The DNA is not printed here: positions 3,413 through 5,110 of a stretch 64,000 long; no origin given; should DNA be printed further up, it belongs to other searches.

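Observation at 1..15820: Glycoside-hydrolase-free locus for catabolism of an N-acetylated amino-glycoside or aminocyclitol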

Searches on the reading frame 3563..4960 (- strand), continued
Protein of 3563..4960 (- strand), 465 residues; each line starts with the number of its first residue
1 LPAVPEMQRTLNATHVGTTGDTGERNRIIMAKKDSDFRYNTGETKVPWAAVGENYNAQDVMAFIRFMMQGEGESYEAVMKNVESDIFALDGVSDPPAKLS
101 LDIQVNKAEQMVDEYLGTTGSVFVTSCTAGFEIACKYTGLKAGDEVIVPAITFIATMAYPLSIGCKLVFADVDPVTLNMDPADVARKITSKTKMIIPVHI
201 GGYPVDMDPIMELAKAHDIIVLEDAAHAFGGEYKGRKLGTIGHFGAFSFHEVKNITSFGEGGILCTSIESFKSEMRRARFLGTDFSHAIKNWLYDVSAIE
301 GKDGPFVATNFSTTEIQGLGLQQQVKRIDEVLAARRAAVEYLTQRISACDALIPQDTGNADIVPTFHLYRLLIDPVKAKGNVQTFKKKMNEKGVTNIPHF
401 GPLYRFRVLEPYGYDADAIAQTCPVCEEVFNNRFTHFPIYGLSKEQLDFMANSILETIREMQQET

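Call 55: search_protein_families(library=pfam, proteins=[L096:5027-6133:+, L096:7552-8250:+, L096:8247-9272:+, L096:9331-9957:+, L096:3188-4972:+, L106:1699-2562:+, L106:6640-7260:+, L106:7282-7890:+, L136:4300-5133:+, L136:12078-13055:+], max_evalue=0.001)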
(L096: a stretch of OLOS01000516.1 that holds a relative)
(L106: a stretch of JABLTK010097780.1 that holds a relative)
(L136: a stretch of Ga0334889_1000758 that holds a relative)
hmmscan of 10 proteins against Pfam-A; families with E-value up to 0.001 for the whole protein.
L096:5027-6133:+ (368 aa): 0 families

L096:7552-8250:+ (232 aa): 1 family
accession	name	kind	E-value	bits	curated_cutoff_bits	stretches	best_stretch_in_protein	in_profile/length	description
PF01081.25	Aldolase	-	4.8e-66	222.4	27.8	1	26-219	2-196/196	KDPG and KHG aldolase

L096:8247-9272:+ (341 aa): 1 family
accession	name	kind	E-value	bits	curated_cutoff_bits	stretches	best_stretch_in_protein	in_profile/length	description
PF00294.29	PfkB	-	8.3e-24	84.9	25.8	1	2-313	3-290/302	pfkB family carbohydrate kinase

L096:9331-9957:+ (208 aa): 0 families

L096:3188-4972:+ (594 aa): 2 families
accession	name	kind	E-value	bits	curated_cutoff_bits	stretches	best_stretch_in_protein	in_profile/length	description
PF18088.7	Glyco_H_20C_C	-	1.8e-23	83.9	27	1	453-587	51-187/194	Glycoside Hydrolase 20C C-terminal domain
PF00728.28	Glyco_hydro_20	-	5.7e-15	55.9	22.3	1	79-265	5-227/348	Glycosyl hydrolase family 20, catalytic domain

L106:1699-2562:+ (287 aa): 2 families
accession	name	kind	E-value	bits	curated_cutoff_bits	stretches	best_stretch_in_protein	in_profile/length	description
PF02588.21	YitT_membrane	-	3.8e-51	173.8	24.3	1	16-220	2-204/205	Uncharacterised 5xTM membrane BCR, YitT family COG1284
PF10035.14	DUF2179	-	4.6e-13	49.2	22.8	1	226-280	1-55/55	Uncharacterized protein conserved in bacteria (DUF2179)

L106:6640-7260:+ (206 aa): 0 families

L106:7282-7890:+ (202 aa): 2 families
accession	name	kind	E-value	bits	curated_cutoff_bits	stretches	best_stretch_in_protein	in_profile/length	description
PF16011.10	CBM9_2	-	1.1e-34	120.3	25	1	21-197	10-197/199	Carbohydrate-binding family 9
PF06452.16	CBM9_1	-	1.5e-06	28.7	23.4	1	16-200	5-183/185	Carbohydrate family 9 binding domain-like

L136:4300-5133:+ (277 aa): 1 family
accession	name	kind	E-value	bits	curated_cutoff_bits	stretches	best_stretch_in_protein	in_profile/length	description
PF00459.30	Inositol_P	-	7.7e-61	206.4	27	1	20-257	9-256/271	Inositol monophosphatase family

L136:12078-13055:+ (325 aa): 2 families
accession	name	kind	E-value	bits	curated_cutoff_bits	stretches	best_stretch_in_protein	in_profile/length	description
PF13407.12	Peripla_BP_4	-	3.6e-55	187.7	35.1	1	28-282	1-256/258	Periplasmic binding protein domain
PF00532.27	Peripla_BP_1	-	3.3e-08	33.8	22.2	1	27-239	3-213/281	Periplasmic binding proteins and sugar binding domain of LacI family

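Call 58: find_encoding_contigs(protein=P0159, flank=10000, max_places=1)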
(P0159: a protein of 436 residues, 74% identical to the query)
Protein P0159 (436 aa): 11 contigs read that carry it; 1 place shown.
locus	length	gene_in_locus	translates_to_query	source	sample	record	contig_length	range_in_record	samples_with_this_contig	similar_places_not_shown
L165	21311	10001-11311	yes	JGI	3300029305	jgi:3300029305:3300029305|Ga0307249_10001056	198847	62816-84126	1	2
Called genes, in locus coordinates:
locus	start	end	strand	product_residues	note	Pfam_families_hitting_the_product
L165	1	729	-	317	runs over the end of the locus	PF00389:2-Hacid_dh, PF02826:2-Hacid_dh_C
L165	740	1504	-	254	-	PF03328:HpcH_HpaI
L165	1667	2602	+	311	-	-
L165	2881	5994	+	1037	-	PF00133:tRNA-synt_1, PF09334:tRNA-synt_1g (weak), PF08264:Anticodon_1, PF19302:DUF5915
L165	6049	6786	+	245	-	PF04474:DUF554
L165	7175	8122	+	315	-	PF04392:ABC_sub_bind, PF13407:Peripla_BP_4 (faint)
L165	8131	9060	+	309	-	PF02653:BPD_transp_2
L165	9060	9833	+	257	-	PF00005:ABC_tran, PF02463:SMC_N (weak), PF13304:AAA_21 (faint)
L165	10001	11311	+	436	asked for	PF01041:DegT_DnrJ_EryC1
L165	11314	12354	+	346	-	PF01408:GFO_IDH_MocA, PF03447:NAD_binding_3 (weak), PF02894:GFO_IDH_MocA_C, PF22725:GFO_IDH_MocA_C3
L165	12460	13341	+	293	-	PF01261:AP_endonuc_2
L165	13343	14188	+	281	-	PF00248:Aldo_ket_red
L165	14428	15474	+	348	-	PF04392:ABC_sub_bind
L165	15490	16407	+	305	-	PF02653:BPD_transp_2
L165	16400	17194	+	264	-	PF09818:ABC_ATPase (faint), PF00005:ABC_tran, PF02463:SMC_N, PF13304:AAA_21 (faint)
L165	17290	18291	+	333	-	PF02811:PHP (weak)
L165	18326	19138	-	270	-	PF02311:AraC_binding, PF12833:HTH_18, PF00165:HTH_AraC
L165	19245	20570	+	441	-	PF02056:Glyco_hydro_4, PF11975:Glyco_hydro_4C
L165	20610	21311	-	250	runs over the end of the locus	PF02535:Zip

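Call 59: find_encoding_contigs(protein=P0188, flank=10000, max_places=1)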
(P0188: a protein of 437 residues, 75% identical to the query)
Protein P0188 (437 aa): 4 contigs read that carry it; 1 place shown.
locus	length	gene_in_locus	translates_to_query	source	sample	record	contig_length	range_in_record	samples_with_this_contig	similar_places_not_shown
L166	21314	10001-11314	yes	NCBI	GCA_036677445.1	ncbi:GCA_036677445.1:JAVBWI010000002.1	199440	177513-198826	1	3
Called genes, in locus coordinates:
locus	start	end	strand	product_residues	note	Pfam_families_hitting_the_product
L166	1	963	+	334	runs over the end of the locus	PF02653:BPD_transp_2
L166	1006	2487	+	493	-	PF00005:ABC_tran, PF13304:AAA_21 (faint), PF00005:ABC_tran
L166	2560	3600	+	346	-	PF13407:Peripla_BP_4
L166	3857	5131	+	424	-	PF00155:Aminotran_1_2, PF01041:DegT_DnrJ_EryC1, PF01212:Beta_elim_lyase (weak), PF00266:Aminotran_5 (weak)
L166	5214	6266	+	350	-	PF01408:GFO_IDH_MocA, PF02894:GFO_IDH_MocA_C, PF22725:GFO_IDH_MocA_C3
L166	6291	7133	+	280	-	PF01261:AP_endonuc_2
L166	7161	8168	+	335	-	PF01408:GFO_IDH_MocA, PF02894:GFO_IDH_MocA_C, PF22725:GFO_IDH_MocA_C3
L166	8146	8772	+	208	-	PF16011:CBM9_2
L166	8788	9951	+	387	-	PF01979:Amidohydro_1, PF07969:Amidohydro_3 (weak)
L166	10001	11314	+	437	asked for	PF01041:DegT_DnrJ_EryC1, PF00266:Aminotran_5 (faint)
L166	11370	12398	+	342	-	PF08240:ADH_N, PF00107:ADH_zinc_N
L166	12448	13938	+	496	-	PF00005:ABC_tran, PF09818:ABC_ATPase (faint), PF13304:AAA_21 (faint), PF00005:ABC_tran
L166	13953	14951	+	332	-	PF02653:BPD_transp_2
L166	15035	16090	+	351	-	PF00532:Peripla_BP_1 (weak), PF13407:Peripla_BP_4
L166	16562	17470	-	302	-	PF11155:DUF2935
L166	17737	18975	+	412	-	PF04389:Peptidase_M28, PF05343:Peptidase_M42 (weak)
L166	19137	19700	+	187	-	-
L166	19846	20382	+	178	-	-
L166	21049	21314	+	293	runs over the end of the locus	?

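Call 66: search_protein_families(library=pfam, alignment_id=A2, max_evalue=0.00001)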
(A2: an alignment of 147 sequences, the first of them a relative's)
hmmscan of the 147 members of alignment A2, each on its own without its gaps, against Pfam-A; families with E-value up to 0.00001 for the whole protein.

A. member 1, L082:5467-6432:- (321 aa): 1 family
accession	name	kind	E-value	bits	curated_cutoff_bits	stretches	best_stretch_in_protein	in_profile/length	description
PF00892.27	EamA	-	2.5e-31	109.2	28.2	2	181-309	2-128/135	EamA-like transporter family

B. families by the number of members that match (of 147 scanned): 162 families (the first 25 are shown)
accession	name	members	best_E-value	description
PF22725.1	GFO_IDH_MocA_C3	15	2.5e-34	GFO/IDH/MocA C-terminal domain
PF02894.22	GFO_IDH_MocA_C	15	7.2e-34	Oxidoreductase family, C-terminal alpha/beta domain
PF01408.29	GFO_IDH_MocA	15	3.5e-31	Oxidoreductase family, NAD-binding Rossmann fold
PF00480.26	ROK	5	1.2e-60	ROK family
PF12833.13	HTH_18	5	1.1e-22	Helix-turn-helix domain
PF00165.29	HTH_AraC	5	4.8e-22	Bacterial regulatory helix-turn-helix proteins, AraC family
PF04199.19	Cyclase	5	3.9e-19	Putative cyclase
PF01041.23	DegT_DnrJ_EryC1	4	8.9e-95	DegT/DnrJ/EryC1/StrS aminotransferase family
PF13561.12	adh_short_C2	3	4.3e-65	Enoyl-(Acyl carrier protein) reductase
PF06738.18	ThrE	3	1.7e-59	Putative threonine/serine exporter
PF13407.12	Peripla_BP_4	3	3.6e-55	Periplasmic binding protein domain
PF00106.31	adh_short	3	6.5e-55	short chain dehydrogenase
PF12821.13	ThrE_2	3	4e-34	Threonine/Serine exporter, ThrE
PF00072.30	Response_reg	3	1.7e-29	Response regulator receiver domain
PF08659.16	KR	3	7.3e-12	KR domain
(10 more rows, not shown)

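Call 90: search_protein_families(library=pfam, proteins=[L096:9331-9957:+, L106:6640-7260:+, L110:9342-9986:+, L111:3854-4486:+, L096:5027-6133:+], max_evalue=5)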
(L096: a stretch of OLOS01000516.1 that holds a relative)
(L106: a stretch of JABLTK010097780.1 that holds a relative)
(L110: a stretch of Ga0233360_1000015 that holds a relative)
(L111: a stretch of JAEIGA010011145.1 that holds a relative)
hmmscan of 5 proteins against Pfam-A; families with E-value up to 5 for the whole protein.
L096:9331-9957:+ (208 aa): 1 family
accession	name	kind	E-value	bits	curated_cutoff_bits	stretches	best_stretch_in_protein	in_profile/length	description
PF06439.18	3keto-disac_hyd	-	0.025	15.1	26.8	1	150-192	139-186/187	3-keto-disaccharide hydrolase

L106:6640-7260:+ (206 aa): 1 family
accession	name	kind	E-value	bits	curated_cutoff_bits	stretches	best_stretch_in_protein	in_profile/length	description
PF19763.6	DUF6250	-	0.0041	17.4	26.9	1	129-187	106-164/165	Domain of unknown function (DUF6250)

L110:9342-9986:+ (214 aa): 2 families
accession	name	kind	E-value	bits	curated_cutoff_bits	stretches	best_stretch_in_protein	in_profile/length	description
PF06439.18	3keto-disac_hyd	-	0.012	16.1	26.8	1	26-199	12-187/187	3-keto-disaccharide hydrolase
PF19763.6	DUF6250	-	0.033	14.5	26.9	1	137-195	106-164/165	Domain of unknown function (DUF6250)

L111:3854-4486:+ (210 aa): 3 families
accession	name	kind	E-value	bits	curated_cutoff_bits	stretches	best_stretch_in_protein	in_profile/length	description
PF06439.18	3keto-disac_hyd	-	0.0058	17.1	26.8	1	27-195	13-187/187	3-keto-disaccharide hydrolase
PF19763.6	DUF6250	-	0.069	13.4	26.9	1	132-191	105-164/165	Domain of unknown function (DUF6250)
PF14360.12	PAP2_C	-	0.11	13.5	27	1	56-78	46-68/74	PAP2 superfamily C-terminal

L096:5027-6133:+ (368 aa): 0 families
